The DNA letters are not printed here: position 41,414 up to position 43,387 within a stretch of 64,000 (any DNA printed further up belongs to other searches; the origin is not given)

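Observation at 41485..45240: Low-GC three-gene operon: cytosolic TIR-LRR protein + ArsB/CitMHS-type permease + double AdoMetDC-fold protein, wedged between the FtsEX/M23 array and metH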

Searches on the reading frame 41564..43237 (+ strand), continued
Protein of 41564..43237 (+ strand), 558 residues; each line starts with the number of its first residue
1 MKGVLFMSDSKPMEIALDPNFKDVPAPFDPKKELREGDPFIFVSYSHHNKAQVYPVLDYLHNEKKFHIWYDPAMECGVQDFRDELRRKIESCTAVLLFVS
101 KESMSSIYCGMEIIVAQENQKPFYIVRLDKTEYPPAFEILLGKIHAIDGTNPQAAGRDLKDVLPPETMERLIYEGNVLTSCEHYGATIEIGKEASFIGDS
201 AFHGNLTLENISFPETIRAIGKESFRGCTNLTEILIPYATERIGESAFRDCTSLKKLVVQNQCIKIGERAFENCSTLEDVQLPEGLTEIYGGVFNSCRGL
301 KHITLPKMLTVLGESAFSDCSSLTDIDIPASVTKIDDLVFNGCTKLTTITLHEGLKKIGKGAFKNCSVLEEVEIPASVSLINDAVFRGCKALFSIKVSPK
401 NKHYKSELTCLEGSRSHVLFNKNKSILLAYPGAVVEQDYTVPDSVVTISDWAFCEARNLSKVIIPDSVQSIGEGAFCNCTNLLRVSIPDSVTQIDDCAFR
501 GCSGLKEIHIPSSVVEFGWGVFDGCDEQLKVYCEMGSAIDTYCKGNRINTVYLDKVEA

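Call 101: predict_structure(alignment_id=A2)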
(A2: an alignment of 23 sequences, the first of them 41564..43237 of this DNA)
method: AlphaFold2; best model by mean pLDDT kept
length: 558 residues; sequences in the alignment: 23
mean_pLDDT: 86.2   pTM: 0.74
mean pLDDT of the five models: 86.2, 86.0, 84.2, 82.4, 78.0
residues with pLDDT >= 90: 300; 70-90: 190; 50-70: 40; < 50: 28
segments of 3 or more residues with pLDDT < 50: 1-22, 75-79
pLDDT, mean of each block of 10 residues (from residue 1): 30 37 62 70 83 85 79 52 78 89 73 84 88 80 76 82 77 87 79 92 90 95 97 96 97 97 92 97 92 97 95 98 97 98 97 98 96 98 92 95 91 80 96 83 96 91 95 95 92 96 92 90 89 88 88 71
secondary structure, 60 per line:
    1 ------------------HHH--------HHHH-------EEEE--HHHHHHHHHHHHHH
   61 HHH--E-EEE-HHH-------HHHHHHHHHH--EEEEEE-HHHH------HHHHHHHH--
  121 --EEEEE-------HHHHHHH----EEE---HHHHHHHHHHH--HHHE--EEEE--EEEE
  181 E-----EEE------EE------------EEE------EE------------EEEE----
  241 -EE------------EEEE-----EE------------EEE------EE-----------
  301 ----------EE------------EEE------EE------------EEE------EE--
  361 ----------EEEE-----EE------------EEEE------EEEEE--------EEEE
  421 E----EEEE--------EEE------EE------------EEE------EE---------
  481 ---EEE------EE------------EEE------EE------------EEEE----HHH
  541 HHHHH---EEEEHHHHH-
elements in order: H30-33 E41-44 H47-63 E68-70 H82-91 E94-99 H101-104 H111-118 E123-127 H135-141 E146-148 H152-162 E171-174 E177-181 E187-189 E210-212 E233-236 E256-259 E279-281 E325-327 E348-350 E371-374 E394-397 E404-408 E417-421 E426-429 E438-440 E461-463 E484-486 E507-509 E530-533 H538-545 E549-552 H553-557

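Call 105: fold_search(model_id=the predicted structure, library=pdb)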
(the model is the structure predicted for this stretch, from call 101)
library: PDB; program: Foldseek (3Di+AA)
matches with E <= 10: 990; with E <= 0.001: 53
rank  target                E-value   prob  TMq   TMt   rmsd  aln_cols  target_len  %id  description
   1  4fs7                  1.3e-17  1.00  0.45  0.62   6.4       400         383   24  Crystal structure of a leucine-rich repeat protein (BACOVA_04585) from Bacteroides ovatus ATCC 8483 at 1.19 A resolution (released 2012-09-19)
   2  4gt6                  5.8e-16  1.00  0.46  0.64   4.9       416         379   27  Crystal structure of a leucine rich cell surface protein (FAEPRAA2165_01021) from Faecalibacterium prausnitzii A2-165 at (released 2012-09-26)
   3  4cp6                  2.4e-13  1.00  0.29  0.39  10.7       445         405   18  The Crystal structure of Pneumococcal vaccine antigen PcpA (released 2015-02-25)
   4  4h09_D                1.7e-12  1.00  0.30  0.42   8.8       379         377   22  Crystal structure of a leucine-rich repeat protein (EUBVEN_01088) from Eubacterium ventriosum ATCC 27560 at 2.50 A res (released 2012-10-10)
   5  4h09_B                2.5e-12  1.00  0.30  0.43   8.8       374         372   23  Crystal structure of a leucine-rich repeat protein (EUBVEN_01088) from Eubacterium ventriosum ATCC 27560 at 2.50 A res (released 2012-10-10)
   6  4h09_A                2.5e-12  1.00  0.29  0.42  10.6       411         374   22  Crystal structure of a leucine-rich repeat protein (EUBVEN_01088) from Eubacterium ventriosum ATCC 27560 at 2.50 A res (released 2012-10-10)
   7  4h09_E                3.0e-12  1.00  0.29  0.41   9.1       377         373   22  Crystal structure of a leucine-rich repeat protein (EUBVEN_01088) from Eubacterium ventriosum ATCC 27560 at 2.50 A res (released 2012-10-10)
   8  4h09_C                8.0e-12  1.00  0.34  0.48   6.8       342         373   24  Crystal structure of a leucine-rich repeat protein (EUBVEN_01088) from Eubacterium ventriosum ATCC 27560 at 2.50 A res (released 2012-10-10)
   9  4fd0                  1.5e-10  1.00  0.28  0.37  11.9       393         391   19  Crystal structure of a putative cell surface protein (BACCAC_03700) from Bacteroides caccae ATCC 43185 at 2.07 A resolut (released 2012-07-25)
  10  4fdw                  2.5e-10  1.00  0.27  0.38  11.4       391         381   19  Crystal structure of a putative cell surface protein (BACOVA_01565) from Bacteroides ovatus ATCC 8483 at 2.05 A resoluti (released 2012-07-25)
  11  6mlx_A                6.4e-08  1.00  0.24  0.58   5.1       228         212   23  Crystal structure of T. pallidum Leucine Rich Repeat protein (TpLRR) (released 2019-07-17)
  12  6mlx_B                1.7e-07  1.00  0.26  0.64   4.2       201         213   25  Crystal structure of T. pallidum Leucine Rich Repeat protein (TpLRR) (released 2019-07-17)
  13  6mlx_C                1.8e-07  1.00  0.26  0.63   4.0       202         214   25  Crystal structure of T. pallidum Leucine Rich Repeat protein (TpLRR) (released 2019-07-17)
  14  3sb4_B                5.0e-07  1.00  0.17  0.28  17.1       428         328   15  Crystal structure of a leucine-rich repeat protein (BT_1240) from Bacteroides thetaiotaomicron VPI-5482 at 1.99 A reso (released 2011-06-22)
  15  3sb4_A                1.7e-06  1.00  0.17  0.28  15.5       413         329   16  Crystal structure of a leucine-rich repeat protein (BT_1240) from Bacteroides thetaiotaomicron VPI-5482 at 1.99 A reso (released 2011-06-22)
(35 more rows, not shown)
